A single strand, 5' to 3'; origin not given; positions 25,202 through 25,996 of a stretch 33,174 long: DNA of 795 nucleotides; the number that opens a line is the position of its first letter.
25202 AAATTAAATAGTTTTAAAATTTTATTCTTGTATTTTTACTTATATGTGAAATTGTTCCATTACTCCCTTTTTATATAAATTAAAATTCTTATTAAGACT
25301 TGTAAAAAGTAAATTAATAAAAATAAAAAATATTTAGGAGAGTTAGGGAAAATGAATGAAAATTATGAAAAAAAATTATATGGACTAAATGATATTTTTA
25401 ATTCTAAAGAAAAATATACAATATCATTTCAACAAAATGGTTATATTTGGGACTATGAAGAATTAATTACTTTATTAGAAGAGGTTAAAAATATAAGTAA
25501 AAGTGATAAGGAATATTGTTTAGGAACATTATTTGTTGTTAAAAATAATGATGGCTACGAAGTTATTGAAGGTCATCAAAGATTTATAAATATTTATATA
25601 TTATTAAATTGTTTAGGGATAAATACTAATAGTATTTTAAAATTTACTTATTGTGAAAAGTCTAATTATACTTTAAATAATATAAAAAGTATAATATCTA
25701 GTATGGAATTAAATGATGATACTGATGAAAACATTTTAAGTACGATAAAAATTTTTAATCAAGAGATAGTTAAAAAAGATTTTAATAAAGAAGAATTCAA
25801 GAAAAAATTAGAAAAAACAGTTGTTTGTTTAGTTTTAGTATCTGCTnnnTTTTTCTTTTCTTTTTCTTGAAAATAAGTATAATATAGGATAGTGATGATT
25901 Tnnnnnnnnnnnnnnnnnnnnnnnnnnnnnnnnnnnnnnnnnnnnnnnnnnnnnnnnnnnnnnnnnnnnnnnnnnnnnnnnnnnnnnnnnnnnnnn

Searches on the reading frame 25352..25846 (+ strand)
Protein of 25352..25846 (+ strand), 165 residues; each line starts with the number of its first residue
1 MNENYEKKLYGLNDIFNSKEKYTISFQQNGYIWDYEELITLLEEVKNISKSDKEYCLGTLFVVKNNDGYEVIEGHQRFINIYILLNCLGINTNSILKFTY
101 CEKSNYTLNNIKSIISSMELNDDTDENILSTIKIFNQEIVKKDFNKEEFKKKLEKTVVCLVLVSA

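Call 7: search_protein_families(library=pfam, max_evalue=1, proteins=[window:25352-25846:+])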
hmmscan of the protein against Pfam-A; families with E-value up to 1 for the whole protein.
window:25352-25846:+ (165 aa): 5 families
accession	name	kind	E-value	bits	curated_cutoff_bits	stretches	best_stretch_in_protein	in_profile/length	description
PF03235.19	GmrSD_N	-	1.4e-12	48.6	33.2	1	12-146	1-125/199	GmrSD restriction endonuclease, N-terminal domain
PF12060.13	DUF3541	-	0.014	14.7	28.2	1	3-82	191-271/330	Domain of unknown function (DUF3541)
PF22838.1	COMMD8_HN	-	0.077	13.9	27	0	127-155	42-70/90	COMMD8, helical N-terminal domain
PF13537.11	GATase_7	-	0.2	12.1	25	1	19-59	19-61/123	Glutamine amidotransferase domain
PF22423.2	AmyB_C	-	0.27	11.6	27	0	59-101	2-46/88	Alpha-amylase-like, C-terminal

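Call 8: search_protein_families(library=phrogs, max_evalue=1, proteins=[window:25352-25846:+])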
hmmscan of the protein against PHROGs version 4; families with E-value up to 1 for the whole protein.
window:25352-25846:+ (165 aa): 5 families
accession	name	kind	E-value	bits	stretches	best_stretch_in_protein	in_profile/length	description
phrog_21165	-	unknown function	1.8e-10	41.4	1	12-101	12-102/567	-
phrog_11535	-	unknown function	0.092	13.7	1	126-158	14-46/71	-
phrog_36888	-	unknown function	0.094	14.1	1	101-155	14-64/71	-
phrog_24391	-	unknown function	0.15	13.3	1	18-39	27-48/60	-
phrog_16571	-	unknown function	0.23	12.7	1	36-61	3-28/65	-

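Call 9: search_protein_families(library=ncbifam, max_evalue=1, proteins=[window:25352-25846:+])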
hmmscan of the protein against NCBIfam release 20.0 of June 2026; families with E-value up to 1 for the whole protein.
window:25352-25846:+ (165 aa): 1 family
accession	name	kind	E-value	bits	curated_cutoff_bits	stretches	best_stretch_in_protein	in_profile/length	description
TIGR02147.1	Fsuc_second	paralog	0.0076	15.7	50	1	69-156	18-102/272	TIGR02147 family protein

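Call 38: search_protein_families(library=padloc, proteins=[window:25352-25846:+], max_evalue=0.1)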
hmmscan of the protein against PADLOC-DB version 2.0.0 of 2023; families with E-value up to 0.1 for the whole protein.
window:25352-25846:+ (165 aa): 10 families
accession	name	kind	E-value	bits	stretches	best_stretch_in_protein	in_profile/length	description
PDLC04155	HEC-06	-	5.6e-11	39.6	1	2-88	2-90/562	-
PDLC04157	HEC-06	-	9.8e-10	35.6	1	6-91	8-95/558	-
PDLC02691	Orf5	-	4.3e-09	33.5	1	6-97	11-99/579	Orf5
PDLC04154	HEC-06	-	5.7e-09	33.2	1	5-87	7-91/569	-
PDLC02688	Orf5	-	7.9e-07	26.1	1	20-136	8-123/554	Orf5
PDLC02698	Orf5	-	6.3e-06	23.2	1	12-136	10-135/573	Orf5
PDLC02693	Orf5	-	9.8e-06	22.8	1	15-93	2-88/543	Orf5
PDLC02695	Orf5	-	1.7e-05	21.4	1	12-115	10-124/601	Orf5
PDLC02699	Orf5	-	4e-05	20.5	1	25-87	4-65/530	Orf5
PDLC02689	Orf5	-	0.00013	18.7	1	14-87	10-85/558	Orf5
